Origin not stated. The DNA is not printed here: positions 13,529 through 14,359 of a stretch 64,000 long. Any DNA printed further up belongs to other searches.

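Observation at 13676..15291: Translationally coupled type III PKS plus ICMT-family membrane methyltransferase (bpsA/bpsB-like two-gene cassette)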

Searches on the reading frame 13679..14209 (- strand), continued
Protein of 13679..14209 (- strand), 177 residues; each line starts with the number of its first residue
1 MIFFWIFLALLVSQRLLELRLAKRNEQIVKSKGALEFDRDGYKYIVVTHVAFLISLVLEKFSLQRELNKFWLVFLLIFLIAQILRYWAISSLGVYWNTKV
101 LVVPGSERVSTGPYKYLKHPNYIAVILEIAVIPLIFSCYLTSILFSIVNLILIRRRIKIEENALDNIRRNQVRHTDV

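Call 46: fold_search(model_id=the predicted structure, library=pdb)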
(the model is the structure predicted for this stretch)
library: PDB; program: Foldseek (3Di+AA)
matches with E <= 10: 63; with E <= 0.001: 0
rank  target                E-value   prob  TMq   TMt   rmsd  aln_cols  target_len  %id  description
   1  5vg9                  3.2e-02  1.00  0.52  0.35   3.6       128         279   20  Structure of the eukaryotic intramembrane Ras methyltransferase ICMT (isoprenylcysteine carboxyl methyltransferase) with (released 2018-01-17)
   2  5v7p_A                3.6e-02  1.00  0.50  0.34   4.6       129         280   19  Atomic structure of the eukaryotic intramembrane Ras methyltransferase ICMT (isoprenylcysteine carboxyl methyltransfer (released 2018-01-17)
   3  9tbf                  1.2e+00  0.04  0.17  0.12  19.5       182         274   12  Cryo-EM structure of the light-driven sodium pump ErNaR in the monomeric form in the O2 state (released 2025-12-17)
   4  4xto_C                2.0e+00  0.06  0.21  0.16  20.3       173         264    6  Crystal structure of the light-driven sodium pump KR2 in the pentameric red form, pH 5.6 (released 2015-04-01)
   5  4xtn_J                2.1e+00  0.05  0.20  0.14  20.1       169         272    6  Crystal structure of the light-driven sodium pump KR2 in the pentameric red form, pH 4.9 (released 2015-04-01)
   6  7c83                  2.2e+00  0.18  0.35  0.26   5.0       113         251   20  Crystal structure of an integral membrane steroid 5-alpha-reductase PbSRD5A (released 2021-01-27)
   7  9i6i_E                2.5e+00  0.04  0.20  0.14  20.1       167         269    6  Room-temperature structure of KR2 rhodopsin in pentameric form at 85% relative humidity (released 2025-07-16)
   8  4xtn_E                2.7e+00  0.04  0.20  0.14  19.8       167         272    6  Crystal structure of the light-driven sodium pump KR2 in the pentameric red form, pH 4.9 (released 2015-04-01)
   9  6tk1                  2.8e+00  0.03  0.18  0.14  17.5       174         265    7  Femtosecond to millisecond structural changes in a light-driven sodium pump: 20ms structure of KR2 with extrapolated, li (released 2020-05-27)
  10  8r0p_A                2.8e+00  0.02  0.16  0.12  20.8       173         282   12  Cryo-EM structure of the microbial rhodopsin CryoR2 at pH 8.0 in detergent (released 2025-05-14)
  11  7o3w_A                3.2e+00  0.04  0.20  0.18  27.9       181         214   14  Structural basis for VIPP1 oligomerization and maintenance of thylakoid membrane integrity (released 2021-06-30)
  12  4xto_E                3.4e+00  0.04  0.21  0.16  20.3       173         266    6  Crystal structure of the light-driven sodium pump KR2 in the pentameric red form, pH 5.6 (released 2015-04-01)
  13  6dvw_A                3.6e+00  0.06  0.25  0.09  12.0       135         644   10  Cryo-EM structure of mouse TRPV3 (released 2018-09-05)
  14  8cqd_A                3.8e+00  0.12  0.34  0.26   9.7       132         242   17  Cryo-EM structure of hexameric proteorhodopsin A18L mutant (released 2024-07-03)
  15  6ybz_A                3.8e+00  0.02  0.18  0.13  17.9       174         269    8  Crystal structure of the D116N mutant of the light-driven sodium pump KR2 in the pentameric form, pH 8.0 (released 2020-04-08)
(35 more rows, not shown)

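Call 66: search_dna_similar(query=window:13679-14209:-, collection=plasmids, mode=protein, max_evalue=1e-8, max_rows=15)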
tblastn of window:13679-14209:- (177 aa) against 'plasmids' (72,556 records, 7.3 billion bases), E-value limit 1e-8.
Records with a match: 24; places in all: 24; records where one place covers at least 80% of the query: 20.
Best place of each record, by identity: <60% 24.
By first word of the organism name: Azospirillum 3; Rhizobium 2; Stenotrophomonas 2; Phyllobacterium 2; Sphingomonas 2; Streptomyces 2; Alloyangia 2; Bacillus 1; Lysinibacillus 1; Nitrobacter 1; and 6 more.
By predicted mobility (MOB-suite, as given by PLSDB): non-mobilizable 22; conjugative 1; mobilizable 1.
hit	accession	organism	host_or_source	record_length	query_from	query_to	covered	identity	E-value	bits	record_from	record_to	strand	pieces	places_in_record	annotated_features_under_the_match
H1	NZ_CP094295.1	Bacillus velezensis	whole organism,culture pond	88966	2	166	93%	46.1%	5e-37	141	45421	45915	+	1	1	isoprenylcysteine carboxyl methyltransferase family protein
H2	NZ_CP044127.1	Rhizobium sp. BG4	Prosopis cineraria,pure bacterial ...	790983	23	169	83%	41.5%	2e-23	103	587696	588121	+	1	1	isoprenylcysteine carboxylmethyltransferase family protein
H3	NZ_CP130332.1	Lysinibacillus fusiformis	Winter wheat (Triticum ...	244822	23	172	85%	39.7%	3e-30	122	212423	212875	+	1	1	isoprenylcysteine carboxyl methyltransferase family protein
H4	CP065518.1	Stenotrophomonas rhizophila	Kandelia candel (mangrove),cell culture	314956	23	172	85%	39.1%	1e-29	120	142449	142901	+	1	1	none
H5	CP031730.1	Stenotrophomonas rhizophila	Nusuttodinium aeruginosum,whole organism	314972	23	172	85%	39.1%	1e-29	120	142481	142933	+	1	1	isoprenylcysteine carboxyl methyltransferase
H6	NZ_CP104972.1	Phyllobacterium zundukense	Vicia costata,cell culture,root nodule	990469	23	174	86%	37.5%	2e-22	100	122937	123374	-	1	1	isoprenylcysteine carboxylmethyltransferase family protein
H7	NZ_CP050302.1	Phyllobacterium sp. 628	Oxytropis pumilio,cell culture,root ...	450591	23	168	82%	39.0%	4e-22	99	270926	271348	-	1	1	isoprenylcysteine carboxylmethyltransferase family protein | DHA2 family efflux MFS transporter permease subunit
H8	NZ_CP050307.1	Rhizobium lusitanum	Oxytropis pumilio,cell culture,root ...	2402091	23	167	82%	39.3%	1e-19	92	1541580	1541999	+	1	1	none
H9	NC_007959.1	Nitrobacter hamburgensis X14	-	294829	31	170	79%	40.0%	5e-20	93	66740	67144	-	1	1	isoprenylcysteine carboxylmethyltransferase family protein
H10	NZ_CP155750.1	Sphingomonas parapaucimobilis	Chinese cabbage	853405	23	164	80%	37.3%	3e-22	100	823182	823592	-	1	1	isoprenylcysteine carboxylmethyltransferase family protein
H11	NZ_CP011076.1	Brevibacillus laterosporus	Oryza sativa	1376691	23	166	81%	36.6%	8e-25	107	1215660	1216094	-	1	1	none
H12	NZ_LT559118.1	Nonomuraea gerenzanensis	-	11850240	23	160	78%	38.1%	4e-19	91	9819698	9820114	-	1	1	none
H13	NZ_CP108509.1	Streptomyces sp. NBC_01237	-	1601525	23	173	85%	34.6%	2e-18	89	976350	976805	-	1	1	none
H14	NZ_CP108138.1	Streptomyces sp. NBC_00184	-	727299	24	164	80%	36.4%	1e-18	89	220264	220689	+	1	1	isoprenylcysteine carboxylmethyltransferase family protein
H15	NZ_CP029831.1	Azospirillum ramasamyi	single cell,Cow dung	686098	23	168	82%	34.9%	3e-17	85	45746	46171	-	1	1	isoprenylcysteine carboxylmethyltransferase family protein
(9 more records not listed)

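Call 67: get_annotated_region(hit=H14, flank=3500)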
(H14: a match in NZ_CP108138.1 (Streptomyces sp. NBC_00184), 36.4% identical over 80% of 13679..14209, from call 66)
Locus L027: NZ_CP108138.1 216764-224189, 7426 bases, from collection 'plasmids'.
description: Streptomyces sp. NBC_00184 plasmid unnamed1, complete sequence
organism: Streptomyces sp. NBC_00184 (NCBI taxid 2975673)
taxonomy: Bacteria; Actinomycetota; Actinomycetes; Kitasatosporales; Streptomycetaceae; Streptomyces; Streptomyces sp. NBC 00184
host: -; source: -; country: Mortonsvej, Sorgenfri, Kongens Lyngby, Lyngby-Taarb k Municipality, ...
typing (MOB-suite, as given by PLSDB): non-mobilizable
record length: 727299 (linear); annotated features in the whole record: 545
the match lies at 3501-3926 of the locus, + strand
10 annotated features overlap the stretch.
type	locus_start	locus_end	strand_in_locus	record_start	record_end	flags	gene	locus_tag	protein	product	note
CDS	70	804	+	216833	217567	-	-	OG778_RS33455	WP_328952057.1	SDR family oxidoreductase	-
CDS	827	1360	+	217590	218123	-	-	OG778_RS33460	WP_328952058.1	HAD domain-containing protein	-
CDS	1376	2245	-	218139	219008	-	-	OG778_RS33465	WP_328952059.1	UbiA family prenyltransferase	-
CDS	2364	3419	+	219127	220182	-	-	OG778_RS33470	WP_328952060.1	3-oxoacyl-[acyl-carrier-protein] synthase III C-terminal domain-containing protein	-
CDS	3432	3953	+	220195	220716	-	-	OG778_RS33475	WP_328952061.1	isoprenylcysteine carboxylmethyltransferase family protein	GO:0006481 - C-terminal protein methylation [Evidence IEA]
CDS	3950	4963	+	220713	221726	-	-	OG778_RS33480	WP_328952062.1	FAD-dependent monooxygenase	-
CDS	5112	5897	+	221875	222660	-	-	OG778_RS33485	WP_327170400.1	SAM-dependent methyltransferase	-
CDS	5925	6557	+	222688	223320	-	-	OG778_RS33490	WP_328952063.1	class I SAM-dependent methyltransferase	-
CDS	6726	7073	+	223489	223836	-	-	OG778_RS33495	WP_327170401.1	DoxX family protein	-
CDS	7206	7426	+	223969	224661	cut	-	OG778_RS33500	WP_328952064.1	hypothetical protein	-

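Call 68: get_annotated_region(hit=H2, flank=3500)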
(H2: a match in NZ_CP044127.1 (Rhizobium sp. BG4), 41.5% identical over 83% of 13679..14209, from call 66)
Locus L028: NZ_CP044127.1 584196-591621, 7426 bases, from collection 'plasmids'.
description: Rhizobium sp. BG4 plasmid pRPC2, complete sequence
organism: Rhizobium sp. BG4 (NCBI taxid 2613770)
taxonomy: Bacteria; Pseudomonadota; Alphaproteobacteria; Hyphomicrobiales; Rhizobiaceae; Rhizobium; Rhizobium sp. BG4
host: -; source: Prosopis cineraria,pure bacterial culture,nodule; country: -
typing (MOB-suite, as given by PLSDB): conjugative; relaxase MOBP; mating-pair formation MPF_T
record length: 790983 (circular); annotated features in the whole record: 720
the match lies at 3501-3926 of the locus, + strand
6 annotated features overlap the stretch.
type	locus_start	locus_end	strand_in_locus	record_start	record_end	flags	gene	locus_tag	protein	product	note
CDS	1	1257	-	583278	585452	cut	-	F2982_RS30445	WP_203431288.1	EAL domain-containing protein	-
CDS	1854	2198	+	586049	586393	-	-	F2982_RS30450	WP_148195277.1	DUF2147 domain-containing protein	-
CDS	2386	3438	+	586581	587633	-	-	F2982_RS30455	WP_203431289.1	type III polyketide synthase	-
CDS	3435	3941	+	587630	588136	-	-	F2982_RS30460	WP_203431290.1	isoprenylcysteine carboxylmethyltransferase family protein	GO:0006481 - C-terminal protein methylation [Evidence IEA]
CDS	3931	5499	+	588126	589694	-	-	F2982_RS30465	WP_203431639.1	DHA2 family efflux MFS transporter permease subunit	GO:0009410 - response to xenobiotic stimulus [Evidence IEA]; GO:0006855 - xenobiotic transmembrane transport [Evidence ...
CDS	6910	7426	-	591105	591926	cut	-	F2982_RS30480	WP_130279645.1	alpha/beta hydrolase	-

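Call 69: get_annotated_region(hit=H1, flank=3000)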
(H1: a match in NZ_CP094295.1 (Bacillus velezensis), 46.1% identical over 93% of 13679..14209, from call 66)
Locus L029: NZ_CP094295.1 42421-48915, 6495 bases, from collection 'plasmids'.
description: Bacillus velezensis strain AP3 plasmid unnamed1, complete sequence
organism: Bacillus velezensis (NCBI taxid 492670)
taxonomy: Bacteria; Bacillota; Bacilli; Bacillales; Bacillaceae; Bacillus; Bacillus velezensis
host: -; source: whole organism,culture pond; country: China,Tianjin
typing (MOB-suite, as given by PLSDB): non-mobilizable
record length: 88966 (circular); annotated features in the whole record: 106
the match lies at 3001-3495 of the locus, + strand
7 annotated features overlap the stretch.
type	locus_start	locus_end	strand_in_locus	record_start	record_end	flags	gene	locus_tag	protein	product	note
CDS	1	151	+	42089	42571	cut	-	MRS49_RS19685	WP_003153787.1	Hsp20/alpha crystallin family protein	-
CDS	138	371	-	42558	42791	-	-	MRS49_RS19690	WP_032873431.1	hypothetical protein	-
CDS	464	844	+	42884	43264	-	gerPC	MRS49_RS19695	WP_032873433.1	spore germination protein GerPC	-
CDS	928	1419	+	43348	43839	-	-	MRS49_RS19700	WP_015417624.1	TraR/DksA C4-type zinc finger protein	-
CDS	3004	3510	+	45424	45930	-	-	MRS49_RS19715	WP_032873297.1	isoprenylcysteine carboxyl methyltransferase family protein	-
CDS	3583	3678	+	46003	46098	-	fbpC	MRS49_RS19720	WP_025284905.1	Fur-regulated basic protein FbpC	-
CDS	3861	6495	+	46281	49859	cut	-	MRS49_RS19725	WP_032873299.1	dynamin family protein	-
